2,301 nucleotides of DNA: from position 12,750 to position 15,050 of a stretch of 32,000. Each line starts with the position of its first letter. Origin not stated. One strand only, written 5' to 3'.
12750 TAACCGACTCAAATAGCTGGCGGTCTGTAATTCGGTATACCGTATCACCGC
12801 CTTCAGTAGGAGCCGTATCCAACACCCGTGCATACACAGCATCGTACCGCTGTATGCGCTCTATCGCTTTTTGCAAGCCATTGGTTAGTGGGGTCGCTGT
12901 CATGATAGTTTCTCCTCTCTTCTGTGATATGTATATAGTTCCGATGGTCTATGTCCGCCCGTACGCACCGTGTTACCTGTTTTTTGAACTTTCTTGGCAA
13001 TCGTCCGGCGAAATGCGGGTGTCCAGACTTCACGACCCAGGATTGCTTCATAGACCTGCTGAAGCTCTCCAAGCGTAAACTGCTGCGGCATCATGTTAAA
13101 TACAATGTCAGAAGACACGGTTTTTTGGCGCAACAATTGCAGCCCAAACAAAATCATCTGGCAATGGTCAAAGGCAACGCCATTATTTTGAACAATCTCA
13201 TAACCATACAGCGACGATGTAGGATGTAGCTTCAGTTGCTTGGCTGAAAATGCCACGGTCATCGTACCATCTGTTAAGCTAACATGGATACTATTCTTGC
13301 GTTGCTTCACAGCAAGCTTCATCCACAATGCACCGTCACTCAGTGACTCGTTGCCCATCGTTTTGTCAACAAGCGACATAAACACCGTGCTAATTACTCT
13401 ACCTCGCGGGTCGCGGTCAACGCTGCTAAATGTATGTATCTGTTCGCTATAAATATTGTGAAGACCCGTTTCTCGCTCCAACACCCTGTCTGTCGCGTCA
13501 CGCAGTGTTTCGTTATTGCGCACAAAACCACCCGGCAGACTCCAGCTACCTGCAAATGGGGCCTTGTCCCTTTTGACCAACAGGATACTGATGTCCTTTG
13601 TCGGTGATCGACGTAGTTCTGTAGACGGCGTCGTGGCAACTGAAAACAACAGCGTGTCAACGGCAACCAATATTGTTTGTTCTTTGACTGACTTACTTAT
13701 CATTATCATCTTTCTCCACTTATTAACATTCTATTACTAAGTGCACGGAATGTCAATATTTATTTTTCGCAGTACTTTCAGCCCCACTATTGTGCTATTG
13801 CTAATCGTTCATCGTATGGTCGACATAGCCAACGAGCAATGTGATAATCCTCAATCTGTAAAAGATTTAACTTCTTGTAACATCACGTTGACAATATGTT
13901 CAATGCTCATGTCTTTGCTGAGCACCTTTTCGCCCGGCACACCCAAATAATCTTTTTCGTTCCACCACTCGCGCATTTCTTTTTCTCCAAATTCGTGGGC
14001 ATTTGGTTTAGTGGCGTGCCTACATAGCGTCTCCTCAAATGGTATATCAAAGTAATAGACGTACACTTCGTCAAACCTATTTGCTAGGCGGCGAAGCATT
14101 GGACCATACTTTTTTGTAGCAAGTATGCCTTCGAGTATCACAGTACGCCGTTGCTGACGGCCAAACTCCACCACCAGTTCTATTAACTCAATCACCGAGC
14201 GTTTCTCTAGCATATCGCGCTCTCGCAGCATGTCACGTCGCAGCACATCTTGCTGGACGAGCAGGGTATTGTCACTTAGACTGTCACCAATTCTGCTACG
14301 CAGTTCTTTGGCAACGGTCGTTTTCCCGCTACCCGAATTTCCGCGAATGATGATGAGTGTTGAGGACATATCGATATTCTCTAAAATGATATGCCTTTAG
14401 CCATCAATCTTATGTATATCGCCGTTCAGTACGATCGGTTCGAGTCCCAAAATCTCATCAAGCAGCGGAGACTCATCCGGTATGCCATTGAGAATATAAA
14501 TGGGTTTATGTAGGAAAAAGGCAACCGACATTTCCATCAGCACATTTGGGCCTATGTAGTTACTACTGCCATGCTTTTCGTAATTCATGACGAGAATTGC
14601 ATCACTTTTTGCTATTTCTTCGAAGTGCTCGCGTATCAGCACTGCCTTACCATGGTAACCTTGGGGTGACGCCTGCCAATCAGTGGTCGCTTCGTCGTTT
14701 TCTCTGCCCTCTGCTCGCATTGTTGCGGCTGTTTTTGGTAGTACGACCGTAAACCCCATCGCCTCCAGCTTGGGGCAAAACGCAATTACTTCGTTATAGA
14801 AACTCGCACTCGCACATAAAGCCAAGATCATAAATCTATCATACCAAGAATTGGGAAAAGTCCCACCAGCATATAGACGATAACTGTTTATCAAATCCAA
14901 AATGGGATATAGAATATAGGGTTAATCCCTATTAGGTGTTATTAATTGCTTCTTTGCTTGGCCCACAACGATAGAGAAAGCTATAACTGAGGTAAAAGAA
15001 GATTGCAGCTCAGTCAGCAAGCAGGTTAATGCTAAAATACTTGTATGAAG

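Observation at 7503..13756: Eight-gene overlapping operon: NrtR-like regulator + RibA-like + TrpF-like + two PRTases + formamidase-fold + HAD + kinase (no described pathway matches)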

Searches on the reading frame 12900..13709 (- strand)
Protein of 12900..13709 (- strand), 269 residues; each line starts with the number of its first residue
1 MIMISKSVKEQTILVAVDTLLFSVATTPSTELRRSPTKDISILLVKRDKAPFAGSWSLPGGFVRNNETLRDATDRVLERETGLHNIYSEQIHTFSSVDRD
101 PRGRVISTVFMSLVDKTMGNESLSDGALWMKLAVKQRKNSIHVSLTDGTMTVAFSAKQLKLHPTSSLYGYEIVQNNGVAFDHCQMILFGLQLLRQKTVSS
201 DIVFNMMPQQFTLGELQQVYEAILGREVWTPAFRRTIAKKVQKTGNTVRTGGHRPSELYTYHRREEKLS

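Call 3: search_protein_families(library=pfam, proteins=[window:12900-13709:-], max_evalue=0.01)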
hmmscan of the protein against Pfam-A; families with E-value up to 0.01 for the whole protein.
window:12900-13709:- (269 aa): 3 families
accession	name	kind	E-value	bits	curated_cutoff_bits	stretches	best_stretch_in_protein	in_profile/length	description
PF21906.2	NrtR_WHD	-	1.8e-17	63.7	27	1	203-260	1-60/61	NrtR DNA-binding winged helix domain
PF00293.34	NUDIX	-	1.9e-11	44.5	21.1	1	39-120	16-101/134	NUDIX domain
PF19368.5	AraR_C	-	1.7e-07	31.9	23.8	1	200-262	2-67/82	AraR C-terminal winged HTH domain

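Call 4: search_protein_families(library=ncbifam, proteins=[window:12900-13709:-], max_evalue=0.01)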
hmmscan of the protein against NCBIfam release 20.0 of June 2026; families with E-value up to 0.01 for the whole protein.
window:12900-13709:- (269 aa): 14 families
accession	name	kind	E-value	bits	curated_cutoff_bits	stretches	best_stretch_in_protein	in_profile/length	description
NF050029.2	TransRepNtr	equivalog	2.3e-30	105.8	400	2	165-262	128-226/245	ADPR responsive transcriptional repressor NtrR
NF003786.0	PRK05379.1-2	equivalog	9.5e-08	31.6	397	1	42-111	231-306/354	bifunctional nicotinamide-nucleotide adenylyltransferase/Nudix hydroxylase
NF003788.0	PRK05379.1-5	equivalog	1.5e-07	31.1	354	1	41-110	225-300/351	bifunctional nicotinamide-nucleotide adenylyltransferase/Nudix hydroxylase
NF003790.0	PRK05379.2-2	equivalog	2.4e-07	30.2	403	1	40-132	228-329/354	bifunctional nicotinamide mononucleotide adenylyltransferase/ADP-ribose pyrophosphatase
NF003787.0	PRK05379.1-4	equivalog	5.9e-07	28.8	449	1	41-85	220-264/346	bifunctional nicotinamide-nucleotide adenylyltransferase/Nudix hydroxylase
NF003791.0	PRK05379.2-3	equivalog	1e-06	28.2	409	1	42-133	215-316/340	bifunctional nicotinamide-nucleotide adenylyltransferase/Nudix hydroxylase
NF003785.0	PRK05379.1-1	equivalog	6.5e-06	25.6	418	1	41-116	215-296/347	bifunctional nicotinamide-nucleotide adenylyltransferase/Nudix hydroxylase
NF006530.0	PRK08999.1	equivalog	1.8e-05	24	245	1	39-88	17-67/315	Nudix family hydrolase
NF011963.0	PRK15434.1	subfamily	4.7e-05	23.1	146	1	41-84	30-73/159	GDP-mannose mannosyl hydrolase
NF008044.0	PRK10776.1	equivalog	9.1e-05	22.4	148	1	45-119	21-92/130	8-oxo-dGTP diphosphatase MutT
NF007834.0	PRK10546.1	equivalog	0.00028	20.7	156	1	38-106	13-79/135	pyrimidine (deoxy)nucleoside triphosphate diphosphatase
TIGR00586.1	mutt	equivalog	0.003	17.6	97.9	1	42-121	19-95/129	8-oxo-dGTP diphosphatase MutT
NF012016.0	PRK15472.1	equivalog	0.0063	16.2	95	0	46-88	23-65/141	nucleoside triphosphatase NudI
NF001937.0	PRK00714.1-4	equivalog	0.0067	16.1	139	0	54-88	31-65/161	RNA pyrophosphohydrolase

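Call 41: search_protein_families(library=padloc, proteins=[window:12900-13709:-], max_evalue=0.01)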
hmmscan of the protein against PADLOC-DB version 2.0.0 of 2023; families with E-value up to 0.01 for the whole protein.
window:12900-13709:- (269 aa): 1 family
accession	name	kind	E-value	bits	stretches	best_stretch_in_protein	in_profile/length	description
PDLC04899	PDC-S07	-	0.00013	19.6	1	39-95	17-74/135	-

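Call 80: search_solved_structures(query=window:12900-13709:-, max_evalue=0.001)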
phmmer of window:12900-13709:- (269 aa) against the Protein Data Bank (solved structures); distinct sequences matched with E-value up to 0.001: 13.
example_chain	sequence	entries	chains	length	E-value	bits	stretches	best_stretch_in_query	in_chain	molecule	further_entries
5bs6_A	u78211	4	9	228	8.1e-32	113.8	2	39-117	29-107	transcriptional regulator AraR | transcriptional factor AraR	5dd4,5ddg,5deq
2fml_A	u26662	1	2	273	4.4e-19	72.1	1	39-260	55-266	MutT/nudix family protein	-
3gz5_A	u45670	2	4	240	2.7e-18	69.5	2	38-115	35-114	MutT/nudix family protein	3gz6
3i9x_A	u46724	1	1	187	1e-10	44.7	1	27-116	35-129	mutT/nudix family protein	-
7q91_A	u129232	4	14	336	1.1e-09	41.3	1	180-262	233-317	NADQ transcription factor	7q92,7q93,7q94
3gz8_A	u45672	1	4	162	3.3e-09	39.7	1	38-116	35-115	MutT/nudix family protein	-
2yyh_A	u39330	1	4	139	7.5e-07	32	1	42-112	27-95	8-OXO-dGTPase domain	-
3cng_A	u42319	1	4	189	9.6e-06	28.4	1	36-79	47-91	NUDIX hydrolase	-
3id9_A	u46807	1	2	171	2.3e-05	27.1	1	38-102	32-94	MutT/NUDIX family protein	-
2qjt_B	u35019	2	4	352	4.9e-05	26.1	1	41-116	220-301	Nicotinamide-nucleotide adenylyltransferase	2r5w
4dyw_A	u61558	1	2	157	6.3e-05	25.7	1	37-84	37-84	MutT/NUDIX family protein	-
2qjo_A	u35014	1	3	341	9.9e-05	25.1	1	42-114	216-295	Bifunctional NMN adenylyltransferase/Nudix hydrolase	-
4hvy_A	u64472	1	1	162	0.00036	23.2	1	41-85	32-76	Nucleoside diphosphate-linked moiety X motif 18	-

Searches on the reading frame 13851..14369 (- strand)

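Call 3: search_protein_families(library=pfam, proteins=[window:13851-14369:-], max_evalue=0.01)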
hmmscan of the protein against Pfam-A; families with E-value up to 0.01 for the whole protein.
window:13851-14369:- (172 aa): 13 families
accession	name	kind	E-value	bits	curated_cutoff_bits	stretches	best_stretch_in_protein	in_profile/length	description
PF13671.12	AAA_33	-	7.5e-09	36.5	27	1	5-125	1-122/143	AAA domain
PF13238.12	AAA_18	-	1.4e-06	29.2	29.4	1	6-86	1-84/128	AAA domain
PF06414.18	Zeta_toxin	-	9.9e-05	22.3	22.3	1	4-85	17-106/199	Zeta toxin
PF13207.12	AAA_17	-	0.00054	20.7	27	1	10-117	2-118/136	AAA domain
PF07728.20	AAA_5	-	0.00064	20.2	22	1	6-82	2-75/139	AAA domain (dynein-related subfamily)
PF13401.12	AAA_22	-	0.00098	19.9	27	1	4-81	6-57/130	AAA domain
PF13191.12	AAA_16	-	0.001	20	32.6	1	4-34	25-59/167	AAA ATPase domain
PF20720.3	nSTAND3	-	0.0015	18.6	27.2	1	4-23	18-37/155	Novel STAND NTPase 3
PF13173.12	AAA_14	-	0.0019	18.6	27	1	4-104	3-93/129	AAA domain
PF01583.26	APS_kinase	-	0.002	18.6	21.1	1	3-53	2-51/152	Adenylylsulphate kinase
PF00485.24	PRK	-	0.004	17.4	22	1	6-31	2-27/196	Phosphoribulokinase / Uridine kinase family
PF08433.16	KTI12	-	0.0053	16.7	22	1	5-44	3-41/271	Chromatin associated protein KTI12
PF00503.26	G-alpha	-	0.0072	15.9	48.8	1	6-59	24-77/333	G-protein alpha subunit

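Call 4: search_protein_families(library=ncbifam, proteins=[window:13851-14369:-], max_evalue=0.01)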
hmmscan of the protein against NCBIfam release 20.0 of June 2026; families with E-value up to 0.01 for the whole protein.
window:13851-14369:- (172 aa): 21 families
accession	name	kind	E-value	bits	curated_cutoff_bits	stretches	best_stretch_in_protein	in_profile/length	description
NF005255.0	PRK06762.2-2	equivalog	2.7e-53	180.2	140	1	1-167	1-162/163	hypothetical protein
NF005252.0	PRK06762.1-3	equivalog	9.9e-48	162.4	258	1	3-164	11-168/189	hypothetical protein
NF005253.0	PRK06762.1-4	equivalog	2e-47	161.4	159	1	3-169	2-164/166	hypothetical protein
NF005258.0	PRK06762.3-3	equivalog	1.5e-46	158.3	344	1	4-167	3-162/164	hypothetical protein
NF005251.0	PRK06762.1-1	equivalog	2e-43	148.4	183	1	2-167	6-167/171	hypothetical protein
NF005254.0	PRK06762.2-1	equivalog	3.1e-39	134.4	198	1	1-167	1-163/165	hypothetical protein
NF005259.0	PRK06762.3-4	equivalog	2.6e-38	131.8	349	1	4-168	3-163/170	hypothetical protein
NF005257.0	PRK06762.3-2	equivalog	9.5e-38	129.6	202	1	4-165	6-162/170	hypothetical protein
NF005256.0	PRK06762.3-1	equivalog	3.9e-11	43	160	1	101-137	26-61/67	hypothetical protein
TIGR00235.1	udk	equivalog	6.4e-06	26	220.3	1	4-57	7-56/207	uridine kinase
NF004041.0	PRK05541.1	subfamily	3.1e-05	24.1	127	1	4-113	8-114/176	adenylyl-sulfate kinase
NF004018.0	PRK05480.1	equivalog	7.8e-05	22.2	180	1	3-46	6-46/210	uridine kinase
NF003012.0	PRK03839.1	equivalog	0.00067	19.7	152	1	5-83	2-74/180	putative kinase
TIGR03574.1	selen_PSTK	equivalog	0.0016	17.9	290.5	1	5-101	1-92/249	L-seryl-tRNA(Sec) kinase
NF005115.0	PRK06547.1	equivalog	0.0021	17.5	173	1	3-26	15-38/172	hypothetical protein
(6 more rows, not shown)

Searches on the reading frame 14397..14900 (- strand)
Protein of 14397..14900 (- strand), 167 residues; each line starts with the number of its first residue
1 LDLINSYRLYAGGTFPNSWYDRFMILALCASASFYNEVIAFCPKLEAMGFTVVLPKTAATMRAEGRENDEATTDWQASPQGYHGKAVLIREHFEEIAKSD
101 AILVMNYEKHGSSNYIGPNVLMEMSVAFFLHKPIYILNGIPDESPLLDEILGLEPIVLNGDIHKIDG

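Call 3: search_protein_families(library=pfam, proteins=[window:14397-14900:-], max_evalue=0.01)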
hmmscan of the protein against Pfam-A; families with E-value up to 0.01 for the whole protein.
window:14397-14900:- (167 aa): 0 families

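Call 4: search_protein_families(library=ncbifam, proteins=[window:14397-14900:-], max_evalue=0.01)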
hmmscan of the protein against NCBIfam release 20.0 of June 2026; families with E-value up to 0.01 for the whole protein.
window:14397-14900:- (167 aa): 0 families

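Call 66: search_protein_families(library=pfam, proteins=[window:14397-14900:-], max_evalue=1)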
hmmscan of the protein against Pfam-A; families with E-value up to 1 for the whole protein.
window:14397-14900:- (167 aa): 2 families
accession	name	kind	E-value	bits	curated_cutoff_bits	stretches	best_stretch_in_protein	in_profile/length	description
PF20160.4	C-JID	-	0.097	13.4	24.1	1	16-66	24-68/98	C-JID domain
PF05014.21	Nuc_deoxyrib_tr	-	0.15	12.7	28.8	1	44-138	23-97/117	Nucleoside 2-deoxyribosyltransferase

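Call 85: search_protein_families(library=ncbifam, proteins=[window:14397-14900:-], max_evalue=0.001)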
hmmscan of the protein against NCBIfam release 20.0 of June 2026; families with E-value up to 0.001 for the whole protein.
window:14397-14900:- (167 aa): 0 families
